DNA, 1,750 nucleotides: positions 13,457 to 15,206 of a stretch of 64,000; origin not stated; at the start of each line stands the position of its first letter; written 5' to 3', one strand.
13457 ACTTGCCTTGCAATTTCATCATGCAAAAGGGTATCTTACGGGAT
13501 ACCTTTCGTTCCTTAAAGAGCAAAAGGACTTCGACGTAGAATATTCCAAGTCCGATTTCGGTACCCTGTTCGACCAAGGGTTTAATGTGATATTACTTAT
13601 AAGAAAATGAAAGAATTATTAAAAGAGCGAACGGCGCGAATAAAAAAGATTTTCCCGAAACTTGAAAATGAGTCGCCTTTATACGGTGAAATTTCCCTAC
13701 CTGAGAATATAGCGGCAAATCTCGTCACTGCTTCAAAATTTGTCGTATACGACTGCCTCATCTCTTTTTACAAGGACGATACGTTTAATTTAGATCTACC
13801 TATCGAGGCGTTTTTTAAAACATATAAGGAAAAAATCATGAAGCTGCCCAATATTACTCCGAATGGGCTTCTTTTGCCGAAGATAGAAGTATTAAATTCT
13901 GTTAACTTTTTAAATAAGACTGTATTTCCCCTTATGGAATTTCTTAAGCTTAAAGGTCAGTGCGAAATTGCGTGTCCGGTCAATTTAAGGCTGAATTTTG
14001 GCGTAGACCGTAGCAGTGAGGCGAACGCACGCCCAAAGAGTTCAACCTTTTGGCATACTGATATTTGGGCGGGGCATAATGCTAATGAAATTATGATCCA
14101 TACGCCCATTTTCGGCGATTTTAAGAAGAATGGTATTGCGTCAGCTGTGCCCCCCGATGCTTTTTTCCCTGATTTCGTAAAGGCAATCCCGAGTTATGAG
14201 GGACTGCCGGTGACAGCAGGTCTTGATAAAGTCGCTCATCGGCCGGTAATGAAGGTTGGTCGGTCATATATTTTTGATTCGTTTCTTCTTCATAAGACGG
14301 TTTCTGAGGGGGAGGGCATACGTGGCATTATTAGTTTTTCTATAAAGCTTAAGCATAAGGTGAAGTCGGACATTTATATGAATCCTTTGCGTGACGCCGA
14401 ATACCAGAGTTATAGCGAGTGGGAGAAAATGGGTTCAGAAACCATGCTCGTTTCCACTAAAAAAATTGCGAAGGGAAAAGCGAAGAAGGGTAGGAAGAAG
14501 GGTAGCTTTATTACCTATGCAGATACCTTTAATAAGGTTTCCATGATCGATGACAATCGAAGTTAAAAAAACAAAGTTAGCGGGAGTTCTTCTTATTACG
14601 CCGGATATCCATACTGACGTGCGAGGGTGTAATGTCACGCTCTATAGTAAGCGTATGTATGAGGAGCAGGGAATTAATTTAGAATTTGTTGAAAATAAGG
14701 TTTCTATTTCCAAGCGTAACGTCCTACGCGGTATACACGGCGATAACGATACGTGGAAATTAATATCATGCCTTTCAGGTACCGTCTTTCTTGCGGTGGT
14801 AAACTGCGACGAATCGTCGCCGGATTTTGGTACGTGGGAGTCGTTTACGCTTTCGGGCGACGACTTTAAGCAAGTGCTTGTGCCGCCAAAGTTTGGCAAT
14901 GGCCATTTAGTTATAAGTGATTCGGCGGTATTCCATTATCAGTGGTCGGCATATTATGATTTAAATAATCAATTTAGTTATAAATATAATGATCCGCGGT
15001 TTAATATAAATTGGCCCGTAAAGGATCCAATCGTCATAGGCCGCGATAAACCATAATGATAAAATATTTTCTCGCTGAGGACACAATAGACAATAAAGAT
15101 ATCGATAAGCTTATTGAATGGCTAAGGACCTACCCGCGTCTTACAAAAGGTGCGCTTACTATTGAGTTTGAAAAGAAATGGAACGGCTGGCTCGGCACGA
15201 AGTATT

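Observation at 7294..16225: Colitose-like 3,6-dideoxyhexose pathway: gmd, two His-type DegT 3-dehydratases, fcl/colC, and a sugar C-methyltransferase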

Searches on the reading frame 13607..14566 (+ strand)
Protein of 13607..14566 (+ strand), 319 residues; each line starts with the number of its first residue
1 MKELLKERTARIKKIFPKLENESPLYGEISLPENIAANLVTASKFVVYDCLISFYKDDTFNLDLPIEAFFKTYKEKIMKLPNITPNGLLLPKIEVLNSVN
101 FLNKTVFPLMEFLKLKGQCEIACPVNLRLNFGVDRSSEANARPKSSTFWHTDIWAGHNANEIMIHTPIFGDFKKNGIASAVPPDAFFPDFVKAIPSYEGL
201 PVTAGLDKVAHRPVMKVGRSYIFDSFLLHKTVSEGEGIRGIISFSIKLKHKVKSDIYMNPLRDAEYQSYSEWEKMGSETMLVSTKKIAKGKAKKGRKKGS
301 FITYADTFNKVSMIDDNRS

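Call 4: search_protein_families(library=pfam, proteins=[window:13607-14566:+])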
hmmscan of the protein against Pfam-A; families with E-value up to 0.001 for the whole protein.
window:13607-14566:+ (319 aa): 0 families

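Call 5: search_protein_families(library=ncbifam, proteins=[window:13607-14566:+])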
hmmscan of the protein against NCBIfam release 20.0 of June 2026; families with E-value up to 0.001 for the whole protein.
window:13607-14566:+ (319 aa): 0 families

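Call 48: search_solved_structures(query=window:13607-14566:+, max_evalue=10, show_alignments=2)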
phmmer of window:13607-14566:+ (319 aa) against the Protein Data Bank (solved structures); distinct sequences matched with E-value up to 10: 0.

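Call 72: search_protein_representatives(protein=window:13607-14566:+)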
Query: 319 residues. Proteins with E-value up to 0.001 (for the whole library): 297; up to 1e-10: 148; up to 1e-30: 19. The best 150 are listed.
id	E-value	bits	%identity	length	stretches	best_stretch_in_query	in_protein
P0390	7.9e-190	646.0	92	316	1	1-319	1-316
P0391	6.6e-82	291.6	49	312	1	3-311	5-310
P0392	1.1e-59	218.6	41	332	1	5-309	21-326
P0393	6.3e-59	216.1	41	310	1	1-290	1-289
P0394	3.9e-56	206.9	39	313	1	3-310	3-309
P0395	1.3e-49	185.6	38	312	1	1-287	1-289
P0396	2.0e-44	168.5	36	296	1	2-287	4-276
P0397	3.8e-41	157.7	39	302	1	26-287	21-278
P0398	3.9e-40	154.4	55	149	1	163-311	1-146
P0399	1.7e-37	145.7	30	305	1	8-288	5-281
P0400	6.7e-37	143.8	36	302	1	8-301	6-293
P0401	7.4e-37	143.6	35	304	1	5-289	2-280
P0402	2.1e-35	138.9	34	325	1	23-288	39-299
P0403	1.4e-34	136.1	36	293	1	5-287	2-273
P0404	8.1e-34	133.6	36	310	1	57-286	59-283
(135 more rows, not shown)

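Call 75: search_protein_families(library=pfam, alignment_id=A1, max_evalue=0.1)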
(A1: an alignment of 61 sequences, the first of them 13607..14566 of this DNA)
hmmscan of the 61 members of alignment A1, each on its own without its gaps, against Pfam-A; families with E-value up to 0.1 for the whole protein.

A. member 1, window:13607-14566:+ (319 aa): 0 families

B. families by the number of members that match (of 61 scanned): 8 families
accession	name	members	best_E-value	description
PF08004.16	DUF1699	1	0.0015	Protein of unknown function (DUF1699)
PF05873.17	Mt_ATP-synt_D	1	0.0023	ATP synthase D chain, mitochondrial (ATP5H)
PF12237.13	PCIF1_WW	1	0.015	Phosphorylated CTD interacting factor 1 WW domain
PF04669.19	PBDC1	1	0.034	PBDC1 protein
PF12989.12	DUF3873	1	0.038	Domain of unknown function, B. Theta Gene description (DUF3873)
PF04466.19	Terminase_3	1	0.064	Phage terminase large subunit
PF06201.19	PITH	1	0.066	PITH domain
PF12588.13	PSDC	1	0.089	Phophatidylserine decarboxylase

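Call 77: predict_structure(alignment_id=A1)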
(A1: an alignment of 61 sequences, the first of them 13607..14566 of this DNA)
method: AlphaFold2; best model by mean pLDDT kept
length: 319 residues; sequences in the alignment: 61
mean_pLDDT: 94.4   pTM: 0.92
mean pLDDT of the five models: 94.4, 94.1, 93.8, 93.6, 93.5
residues with pLDDT >= 90: 294; 70-90: 6; 50-70: 18; < 50: 1
segments of 3 or more residues with pLDDT < 50: none
pLDDT, mean of each block of 10 residues (from residue 1): 98 98 97 98 98 98 98 97 94 97 98 98 97 93 96 98 98 98 98 97 96 97 98 97 98 98 95 97 89 55 75 79
secondary structure, 60 per line:
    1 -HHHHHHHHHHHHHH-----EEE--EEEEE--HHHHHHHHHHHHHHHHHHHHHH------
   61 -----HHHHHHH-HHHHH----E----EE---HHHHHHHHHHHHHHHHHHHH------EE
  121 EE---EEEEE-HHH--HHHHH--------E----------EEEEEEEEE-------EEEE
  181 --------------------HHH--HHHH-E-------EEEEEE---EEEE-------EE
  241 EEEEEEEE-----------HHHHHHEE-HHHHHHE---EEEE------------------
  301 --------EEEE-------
elements in order: H2-15 E21-23 E26-30 H33-54 H66-72 H74-78 H93-112 E119-122 E126-130 H137-141 E161-169 E177-180 H206-209 E219-224 E228-231 E239-248 H260-265 H269-274 E279-282 E309-312

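Call 79: fold_search(model_id=the predicted structure, library=pdb)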
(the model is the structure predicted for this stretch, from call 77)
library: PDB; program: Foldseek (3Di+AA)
matches with E <= 10: 1577; with E <= 0.001: 177
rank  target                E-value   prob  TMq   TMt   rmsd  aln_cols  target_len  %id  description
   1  3nnf                  5.3e-07  1.00  0.37  0.37  12.2       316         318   11  Halogenase domain from CurA module with Fe, chloride, and alpha-ketoglutarate (released 2010-07-28)
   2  2rds                  6.0e-07  1.00  0.40  0.47  10.8       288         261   13  Crystal Structure of PtlH with Fe/oxalylglycine and ent-1-deoxypentalenic acid bound (released 2007-10-16)
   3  2rdq                  7.2e-07  1.00  0.44  0.51   8.9       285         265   14  Crystal Structure of PtlH with Fe/alpha ketoglutarate bound (released 2007-10-16)
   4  2rdn                  2.8e-06  1.00  0.40  0.45  10.9       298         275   13  Crystal Structure of PtlH with AKG and ent-1PL bound (released 2007-10-16)
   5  8xpf_A                2.8e-06  1.00  0.39  0.43   8.3       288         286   13  2OG-Fe(II) oxygenase-ColD in complex with collinodins (released 2025-01-15)
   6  3nnl_A                3.3e-06  1.00  0.37  0.38   7.9       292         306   11  Halogenase domain from CurA module (crystal form III) (released 2010-07-28)
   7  2rdr                  5.8e-06  1.00  0.42  0.49   9.3       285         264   14  Crystal Structure of PtlH with Fe/oxalylglycine bound (released 2007-10-16)
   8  4xbz_D                6.2e-06  1.00  0.41  0.44   7.4       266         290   13  Crystal Structure of EvdO1 from Micromonospora carbonacea var. aurantiaca (released 2015-08-05)
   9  8xp6                  7.0e-06  1.00  0.44  0.47   8.5       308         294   14  2OG-Fe(II) oxygenase-ColD (released 2025-01-15)
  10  5ep9_C                7.9e-06  1.00  0.39  0.49   8.0       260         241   10  Crystal structure of the non-heme alpha ketoglutarate dependent epimerase SnoN from nogalamycin biosynthesis (released 2016-05-11)
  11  3nnl_B                1.3e-05  1.00  0.33  0.36   8.1       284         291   10  Halogenase domain from CurA module (crystal form III) (released 2010-07-28)
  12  7eyt_D                1.3e-05  1.00  0.31  0.35  12.9       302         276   13  Fe(II)/(alpha)ketoglutarate-dependent dioxygenase SptF with andilesin C and NOG (released 2022-04-20)
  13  7eys_C                1.5e-05  1.00  0.33  0.37  12.5       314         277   14  Complex structure of SptF with Fe, alpha-ketoglutarate, and andiconin D (released 2022-04-20)
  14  7eyu_B                1.6e-05  1.00  0.32  0.38  12.5       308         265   13  Fe(II)/(alpha)ketoglutarate-dependent dioxygenase SptF-N65T mutant with andiconin D (released 2022-04-20)
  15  4xbz_G                1.9e-05  1.00  0.39  0.42   6.5       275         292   12  Crystal Structure of EvdO1 from Micromonospora carbonacea var. aurantiaca (released 2015-08-05)
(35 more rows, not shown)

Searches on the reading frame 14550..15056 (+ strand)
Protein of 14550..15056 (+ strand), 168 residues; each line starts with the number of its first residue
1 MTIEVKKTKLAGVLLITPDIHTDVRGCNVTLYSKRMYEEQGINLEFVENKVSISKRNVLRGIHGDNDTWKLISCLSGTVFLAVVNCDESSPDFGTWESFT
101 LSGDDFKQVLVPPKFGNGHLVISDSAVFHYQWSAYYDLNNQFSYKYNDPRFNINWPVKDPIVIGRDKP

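Call 4: search_protein_families(library=pfam, proteins=[window:14550-15056:+])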
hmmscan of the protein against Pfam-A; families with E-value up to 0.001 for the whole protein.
window:14550-15056:+ (168 aa): 1 family
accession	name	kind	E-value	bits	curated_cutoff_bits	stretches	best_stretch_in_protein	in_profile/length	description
PF00908.23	dTDP_sugar_isom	-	3.3e-43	147.7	27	1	7-167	1-161/168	dTDP-4-dehydrorhamnose 3,5-epimerase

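Call 5: search_protein_families(library=ncbifam, proteins=[window:14550-15056:+])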
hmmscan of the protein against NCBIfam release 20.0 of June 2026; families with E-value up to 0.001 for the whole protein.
window:14550-15056:+ (168 aa): 1 family
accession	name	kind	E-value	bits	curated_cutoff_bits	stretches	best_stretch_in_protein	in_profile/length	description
TIGR01221.1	rmlC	equivalog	1.5e-34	119.3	155.75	1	5-166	2-166/176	dTDP-4-dehydrorhamnose 3,5-epimerase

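Call 57: search_solved_structures(query=window:14550-15056:+, max_evalue=1e-10)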
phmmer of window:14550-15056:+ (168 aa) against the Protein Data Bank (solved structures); distinct sequences matched with E-value up to 1e-10: 34.
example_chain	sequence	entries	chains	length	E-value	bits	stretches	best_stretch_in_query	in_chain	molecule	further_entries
7ani_A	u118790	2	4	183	3.6e-34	121.4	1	7-166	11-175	Thymidine diphospho-4-keto-rhamnose 3,5-epimerase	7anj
8dcl_A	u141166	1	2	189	4.1e-34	121.2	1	7-166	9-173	GDP-D-glycero-4-keto-D-lyxo-heptose-3-epimerase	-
8dak_A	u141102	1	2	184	1.4e-33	119.5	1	5-166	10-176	GDP-D-glycero-4-keto-d-lyxo-heptose-3-epimerase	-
8dco_A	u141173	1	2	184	2.9e-32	115.1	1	4-166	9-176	GDP-D-glycero-4-keto-D-lyxo-heptose-3,5-epimerase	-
7ang_A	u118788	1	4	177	4.4e-32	114.6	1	5-166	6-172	Thymidine diphospho-4-keto-rhamnose 3,5-epimerase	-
7m14_A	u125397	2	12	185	4.5e-32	114.5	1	5-166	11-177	Thymidine diphospho-4-keto-rhamnose 3,5-epimerase | GDP-D-glycero-L-gluco-heptose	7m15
7an4_A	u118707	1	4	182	4.6e-32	114.5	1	5-166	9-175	Thymidine diphospho-4-keto-rhamnose 3,5-epimerase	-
8db5_A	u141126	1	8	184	5.2e-32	114.3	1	7-166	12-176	GDP-D-glycero-4-keto-d-lyxo-heptose-3,5-epimerase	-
6ndr_A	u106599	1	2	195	1.9e-25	93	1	7-162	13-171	dTDP-4-dehydrorhamnose 3,5-epimerase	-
1dzr_A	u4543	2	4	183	2.4e-25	92.6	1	5-158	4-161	DTDP-4-DEHYDRORHAMNOSE 3,5-EPIMERASE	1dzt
23eg_A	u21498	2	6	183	2.8e-25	92.4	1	7-163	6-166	dTDP-4-dehydrorhamnose 3,5-epimerase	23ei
9uyw_A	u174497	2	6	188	2.8e-25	92.4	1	7-163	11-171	dTDP-4-dehydrorhamnose 3,5-epimerase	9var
1ep0_A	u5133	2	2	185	3.3e-25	92.2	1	7-163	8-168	DTDP-6-DEOXY-D-XYLO-4-HEXULOSE 3,5-EPIMERASE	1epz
23ef_A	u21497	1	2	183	4.3e-25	91.8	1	7-163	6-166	dTDP-4-dehydrorhamnose 3,5-epimerase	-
9j9u_A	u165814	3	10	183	2.4e-24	89.4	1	7-163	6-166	dTDP-4-dehydrorhamnose 3,5-epimerase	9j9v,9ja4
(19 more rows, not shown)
